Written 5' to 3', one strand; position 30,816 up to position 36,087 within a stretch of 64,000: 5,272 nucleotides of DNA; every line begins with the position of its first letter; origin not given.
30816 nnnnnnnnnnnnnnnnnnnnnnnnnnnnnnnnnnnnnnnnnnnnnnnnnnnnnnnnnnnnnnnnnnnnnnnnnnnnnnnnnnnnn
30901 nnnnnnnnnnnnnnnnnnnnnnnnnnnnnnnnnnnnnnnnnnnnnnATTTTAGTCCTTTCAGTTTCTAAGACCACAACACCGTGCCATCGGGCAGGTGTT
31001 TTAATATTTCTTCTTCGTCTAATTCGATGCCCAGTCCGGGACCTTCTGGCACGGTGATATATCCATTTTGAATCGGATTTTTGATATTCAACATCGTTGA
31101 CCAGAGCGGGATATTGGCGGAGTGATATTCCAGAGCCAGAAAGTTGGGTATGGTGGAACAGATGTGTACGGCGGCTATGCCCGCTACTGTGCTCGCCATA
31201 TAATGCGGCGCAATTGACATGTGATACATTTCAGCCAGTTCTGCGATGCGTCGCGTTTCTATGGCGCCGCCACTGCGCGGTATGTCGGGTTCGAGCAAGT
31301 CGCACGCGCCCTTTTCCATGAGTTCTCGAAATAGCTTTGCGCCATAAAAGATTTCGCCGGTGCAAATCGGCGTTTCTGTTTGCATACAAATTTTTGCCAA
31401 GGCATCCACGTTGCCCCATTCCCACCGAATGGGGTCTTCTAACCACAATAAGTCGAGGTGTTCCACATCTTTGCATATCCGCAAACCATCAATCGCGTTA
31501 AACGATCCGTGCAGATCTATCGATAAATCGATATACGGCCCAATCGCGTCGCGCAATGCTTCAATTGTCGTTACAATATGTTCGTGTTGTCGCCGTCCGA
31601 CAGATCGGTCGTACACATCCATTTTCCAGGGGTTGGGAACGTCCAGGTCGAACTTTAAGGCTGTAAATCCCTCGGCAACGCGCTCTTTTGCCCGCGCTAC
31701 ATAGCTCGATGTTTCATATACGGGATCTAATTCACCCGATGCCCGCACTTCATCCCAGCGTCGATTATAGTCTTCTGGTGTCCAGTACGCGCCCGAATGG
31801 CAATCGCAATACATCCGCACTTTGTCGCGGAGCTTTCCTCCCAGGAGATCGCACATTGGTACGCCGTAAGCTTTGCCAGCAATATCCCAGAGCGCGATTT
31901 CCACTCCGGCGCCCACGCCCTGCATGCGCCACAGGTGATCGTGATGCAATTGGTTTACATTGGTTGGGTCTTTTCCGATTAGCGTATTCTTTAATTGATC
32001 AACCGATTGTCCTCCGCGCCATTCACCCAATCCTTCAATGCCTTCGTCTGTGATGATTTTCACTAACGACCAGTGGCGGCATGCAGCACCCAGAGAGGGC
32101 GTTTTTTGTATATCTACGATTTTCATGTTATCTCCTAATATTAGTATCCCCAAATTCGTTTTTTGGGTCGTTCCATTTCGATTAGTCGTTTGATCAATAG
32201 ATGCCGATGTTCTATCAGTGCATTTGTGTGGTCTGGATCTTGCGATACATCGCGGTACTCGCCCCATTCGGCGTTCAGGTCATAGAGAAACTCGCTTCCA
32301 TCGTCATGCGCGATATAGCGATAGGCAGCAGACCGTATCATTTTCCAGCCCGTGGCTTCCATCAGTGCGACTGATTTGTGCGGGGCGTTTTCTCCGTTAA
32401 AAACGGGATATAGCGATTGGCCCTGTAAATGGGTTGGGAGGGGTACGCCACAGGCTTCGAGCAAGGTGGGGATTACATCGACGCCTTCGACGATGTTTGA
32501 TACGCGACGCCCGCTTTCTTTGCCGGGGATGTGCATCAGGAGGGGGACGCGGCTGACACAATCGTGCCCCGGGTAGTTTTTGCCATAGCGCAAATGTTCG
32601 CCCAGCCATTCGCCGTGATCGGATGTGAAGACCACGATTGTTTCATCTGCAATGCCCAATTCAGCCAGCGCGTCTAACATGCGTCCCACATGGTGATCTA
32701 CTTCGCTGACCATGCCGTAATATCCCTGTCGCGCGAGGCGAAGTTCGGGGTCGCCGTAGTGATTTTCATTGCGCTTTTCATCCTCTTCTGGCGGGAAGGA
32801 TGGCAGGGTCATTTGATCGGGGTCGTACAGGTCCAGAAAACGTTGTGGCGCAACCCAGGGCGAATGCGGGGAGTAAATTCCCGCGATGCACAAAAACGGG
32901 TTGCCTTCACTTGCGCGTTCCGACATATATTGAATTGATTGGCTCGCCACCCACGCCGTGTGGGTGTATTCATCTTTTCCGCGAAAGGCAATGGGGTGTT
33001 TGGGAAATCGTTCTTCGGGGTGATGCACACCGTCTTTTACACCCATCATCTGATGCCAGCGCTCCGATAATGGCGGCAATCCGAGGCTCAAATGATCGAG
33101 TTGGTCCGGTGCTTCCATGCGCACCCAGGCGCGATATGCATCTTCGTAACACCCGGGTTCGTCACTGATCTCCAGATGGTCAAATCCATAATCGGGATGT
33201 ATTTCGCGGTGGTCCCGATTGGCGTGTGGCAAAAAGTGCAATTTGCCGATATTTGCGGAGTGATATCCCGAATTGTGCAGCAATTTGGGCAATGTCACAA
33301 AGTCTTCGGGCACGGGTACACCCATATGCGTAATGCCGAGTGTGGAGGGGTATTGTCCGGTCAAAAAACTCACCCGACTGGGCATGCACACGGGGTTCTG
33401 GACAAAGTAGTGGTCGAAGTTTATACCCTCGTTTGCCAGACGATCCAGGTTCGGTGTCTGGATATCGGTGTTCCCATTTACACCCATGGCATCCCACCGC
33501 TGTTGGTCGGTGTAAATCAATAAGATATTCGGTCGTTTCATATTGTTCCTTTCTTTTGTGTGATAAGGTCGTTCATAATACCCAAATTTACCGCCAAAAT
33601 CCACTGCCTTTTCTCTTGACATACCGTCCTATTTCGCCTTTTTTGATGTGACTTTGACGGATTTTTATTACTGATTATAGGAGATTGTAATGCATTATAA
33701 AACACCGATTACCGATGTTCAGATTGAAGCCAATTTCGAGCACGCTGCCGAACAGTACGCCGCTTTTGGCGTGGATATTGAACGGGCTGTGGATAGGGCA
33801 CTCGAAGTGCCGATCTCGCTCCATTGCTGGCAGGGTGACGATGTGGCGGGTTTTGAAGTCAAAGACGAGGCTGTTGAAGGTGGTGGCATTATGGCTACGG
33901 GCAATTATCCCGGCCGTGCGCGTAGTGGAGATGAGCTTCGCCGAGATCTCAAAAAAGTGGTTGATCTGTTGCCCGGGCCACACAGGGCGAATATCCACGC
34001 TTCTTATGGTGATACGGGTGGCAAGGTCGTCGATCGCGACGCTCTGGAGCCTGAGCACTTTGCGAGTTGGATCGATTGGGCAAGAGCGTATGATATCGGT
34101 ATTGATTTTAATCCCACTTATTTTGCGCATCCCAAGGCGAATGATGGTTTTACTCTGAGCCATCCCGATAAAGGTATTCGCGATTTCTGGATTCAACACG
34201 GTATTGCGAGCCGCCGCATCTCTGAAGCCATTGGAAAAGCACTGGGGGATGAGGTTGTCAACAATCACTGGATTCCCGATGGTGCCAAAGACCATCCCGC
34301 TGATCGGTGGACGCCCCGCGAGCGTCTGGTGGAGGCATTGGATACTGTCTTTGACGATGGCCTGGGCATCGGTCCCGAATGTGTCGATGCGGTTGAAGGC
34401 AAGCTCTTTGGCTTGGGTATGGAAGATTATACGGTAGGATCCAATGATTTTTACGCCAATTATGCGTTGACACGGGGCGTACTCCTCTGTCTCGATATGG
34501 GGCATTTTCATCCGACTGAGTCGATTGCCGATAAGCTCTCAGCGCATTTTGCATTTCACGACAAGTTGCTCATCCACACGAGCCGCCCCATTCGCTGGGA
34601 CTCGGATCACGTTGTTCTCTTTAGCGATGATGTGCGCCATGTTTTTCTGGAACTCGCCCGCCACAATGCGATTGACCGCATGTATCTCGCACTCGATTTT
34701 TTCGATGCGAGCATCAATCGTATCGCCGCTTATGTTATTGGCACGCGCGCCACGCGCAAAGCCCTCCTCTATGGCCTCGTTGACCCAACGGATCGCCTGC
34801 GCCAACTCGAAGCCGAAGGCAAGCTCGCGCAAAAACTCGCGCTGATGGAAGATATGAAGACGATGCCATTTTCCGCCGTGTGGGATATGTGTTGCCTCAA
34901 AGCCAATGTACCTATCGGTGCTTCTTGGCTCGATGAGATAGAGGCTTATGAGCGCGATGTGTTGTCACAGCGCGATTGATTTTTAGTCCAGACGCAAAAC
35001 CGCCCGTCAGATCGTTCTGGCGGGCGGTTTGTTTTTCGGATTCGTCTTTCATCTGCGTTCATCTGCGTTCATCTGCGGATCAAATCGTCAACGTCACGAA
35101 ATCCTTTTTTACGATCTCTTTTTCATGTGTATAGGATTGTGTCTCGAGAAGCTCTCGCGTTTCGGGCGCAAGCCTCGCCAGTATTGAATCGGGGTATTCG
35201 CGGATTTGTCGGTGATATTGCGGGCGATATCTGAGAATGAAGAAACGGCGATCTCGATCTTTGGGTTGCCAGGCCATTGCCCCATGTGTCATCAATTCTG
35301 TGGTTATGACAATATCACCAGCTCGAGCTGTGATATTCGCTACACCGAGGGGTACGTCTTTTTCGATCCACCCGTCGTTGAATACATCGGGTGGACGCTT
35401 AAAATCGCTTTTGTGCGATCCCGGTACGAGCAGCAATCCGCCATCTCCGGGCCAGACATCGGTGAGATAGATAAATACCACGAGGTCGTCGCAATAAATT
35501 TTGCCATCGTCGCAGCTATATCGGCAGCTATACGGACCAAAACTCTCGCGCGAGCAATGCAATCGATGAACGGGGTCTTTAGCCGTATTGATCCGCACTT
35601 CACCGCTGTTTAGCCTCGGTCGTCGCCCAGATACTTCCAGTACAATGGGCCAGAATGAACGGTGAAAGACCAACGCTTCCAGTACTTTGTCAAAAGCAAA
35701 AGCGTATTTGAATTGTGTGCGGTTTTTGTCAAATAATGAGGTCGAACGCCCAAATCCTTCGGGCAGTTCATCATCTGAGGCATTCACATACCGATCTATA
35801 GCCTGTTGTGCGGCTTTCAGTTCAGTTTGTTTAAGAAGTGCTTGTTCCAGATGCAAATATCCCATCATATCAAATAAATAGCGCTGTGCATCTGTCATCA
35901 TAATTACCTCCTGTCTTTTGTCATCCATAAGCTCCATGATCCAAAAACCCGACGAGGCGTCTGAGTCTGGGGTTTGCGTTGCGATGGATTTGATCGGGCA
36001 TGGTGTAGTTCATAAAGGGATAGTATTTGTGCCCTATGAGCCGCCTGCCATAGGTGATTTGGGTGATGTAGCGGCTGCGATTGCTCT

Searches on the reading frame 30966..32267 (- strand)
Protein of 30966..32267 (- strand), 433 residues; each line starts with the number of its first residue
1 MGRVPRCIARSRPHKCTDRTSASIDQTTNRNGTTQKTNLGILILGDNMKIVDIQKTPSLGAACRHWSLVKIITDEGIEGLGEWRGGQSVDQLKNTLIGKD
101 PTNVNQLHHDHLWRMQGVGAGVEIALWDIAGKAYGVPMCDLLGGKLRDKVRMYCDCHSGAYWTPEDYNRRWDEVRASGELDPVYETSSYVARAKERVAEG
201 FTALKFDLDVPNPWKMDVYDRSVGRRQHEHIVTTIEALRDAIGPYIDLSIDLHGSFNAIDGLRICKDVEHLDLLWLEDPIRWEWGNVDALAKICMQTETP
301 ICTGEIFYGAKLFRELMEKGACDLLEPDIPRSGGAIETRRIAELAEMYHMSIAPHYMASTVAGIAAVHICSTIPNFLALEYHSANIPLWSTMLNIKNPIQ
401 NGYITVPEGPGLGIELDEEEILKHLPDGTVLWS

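Call 28: search_protein_families(library=pfam, proteins=[window:30966-32267:-], max_evalue=0.0001)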
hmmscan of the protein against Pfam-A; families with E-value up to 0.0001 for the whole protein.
window:30966-32267:- (433 aa): 2 families
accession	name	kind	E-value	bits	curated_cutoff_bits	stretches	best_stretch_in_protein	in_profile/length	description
PF13378.12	MR_MLE_C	-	1.6e-54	185.4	29.4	1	189-419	2-218/219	Enolase C-terminal domain-like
PF02746.21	MR_MLE_N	-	6.1e-11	43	22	1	67-143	29-117/117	Mandelate racemase / muconate lactonizing enzyme, N-terminal domain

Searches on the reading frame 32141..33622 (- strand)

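Call 28: search_protein_families(library=pfam, proteins=[window:32141-33622:-], max_evalue=0.0001)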
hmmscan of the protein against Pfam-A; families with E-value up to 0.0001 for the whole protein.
window:32141-33622:- (493 aa): 3 families
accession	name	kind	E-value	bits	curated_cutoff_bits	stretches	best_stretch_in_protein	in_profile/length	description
PF00884.28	Sulfatase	-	1.2e-51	176.2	25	1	31-393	1-301/301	Sulfatase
PF01663.27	Phosphodiest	-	1.1e-14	55.3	23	1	34-100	2-65/342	Type I phosphodiesterase / nucleotide pyrophosphatase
PF16347.10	SGSH_C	-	1.9e-12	48.1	29.3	1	341-472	1-134/154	N-sulphoglucosamine sulphohydrolase, C-terminal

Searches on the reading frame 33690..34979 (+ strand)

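Call 28: search_protein_families(library=pfam, proteins=[window:33690-34979:+], max_evalue=0.0001)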
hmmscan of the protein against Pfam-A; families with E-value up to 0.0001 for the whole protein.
window:33690-34979:+ (429 aa): 1 family
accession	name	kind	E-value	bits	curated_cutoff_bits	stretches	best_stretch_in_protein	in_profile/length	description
PF06134.17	RhaA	-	9.2e-181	602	22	1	11-428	2-417/417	L-rhamnose isomerase (RhaA)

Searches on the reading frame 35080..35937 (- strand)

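Call 28: search_protein_families(library=pfam, proteins=[window:35080-35937:-], max_evalue=0.0001)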
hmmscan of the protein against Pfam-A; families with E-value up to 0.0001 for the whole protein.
window:35080-35937:- (285 aa): 1 family
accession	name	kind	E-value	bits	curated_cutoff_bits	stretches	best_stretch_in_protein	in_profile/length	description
PF05721.19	PhyH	-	2.2e-07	31.8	22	1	23-222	2-204/213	Phytanoyl-CoA dioxygenase (PhyH)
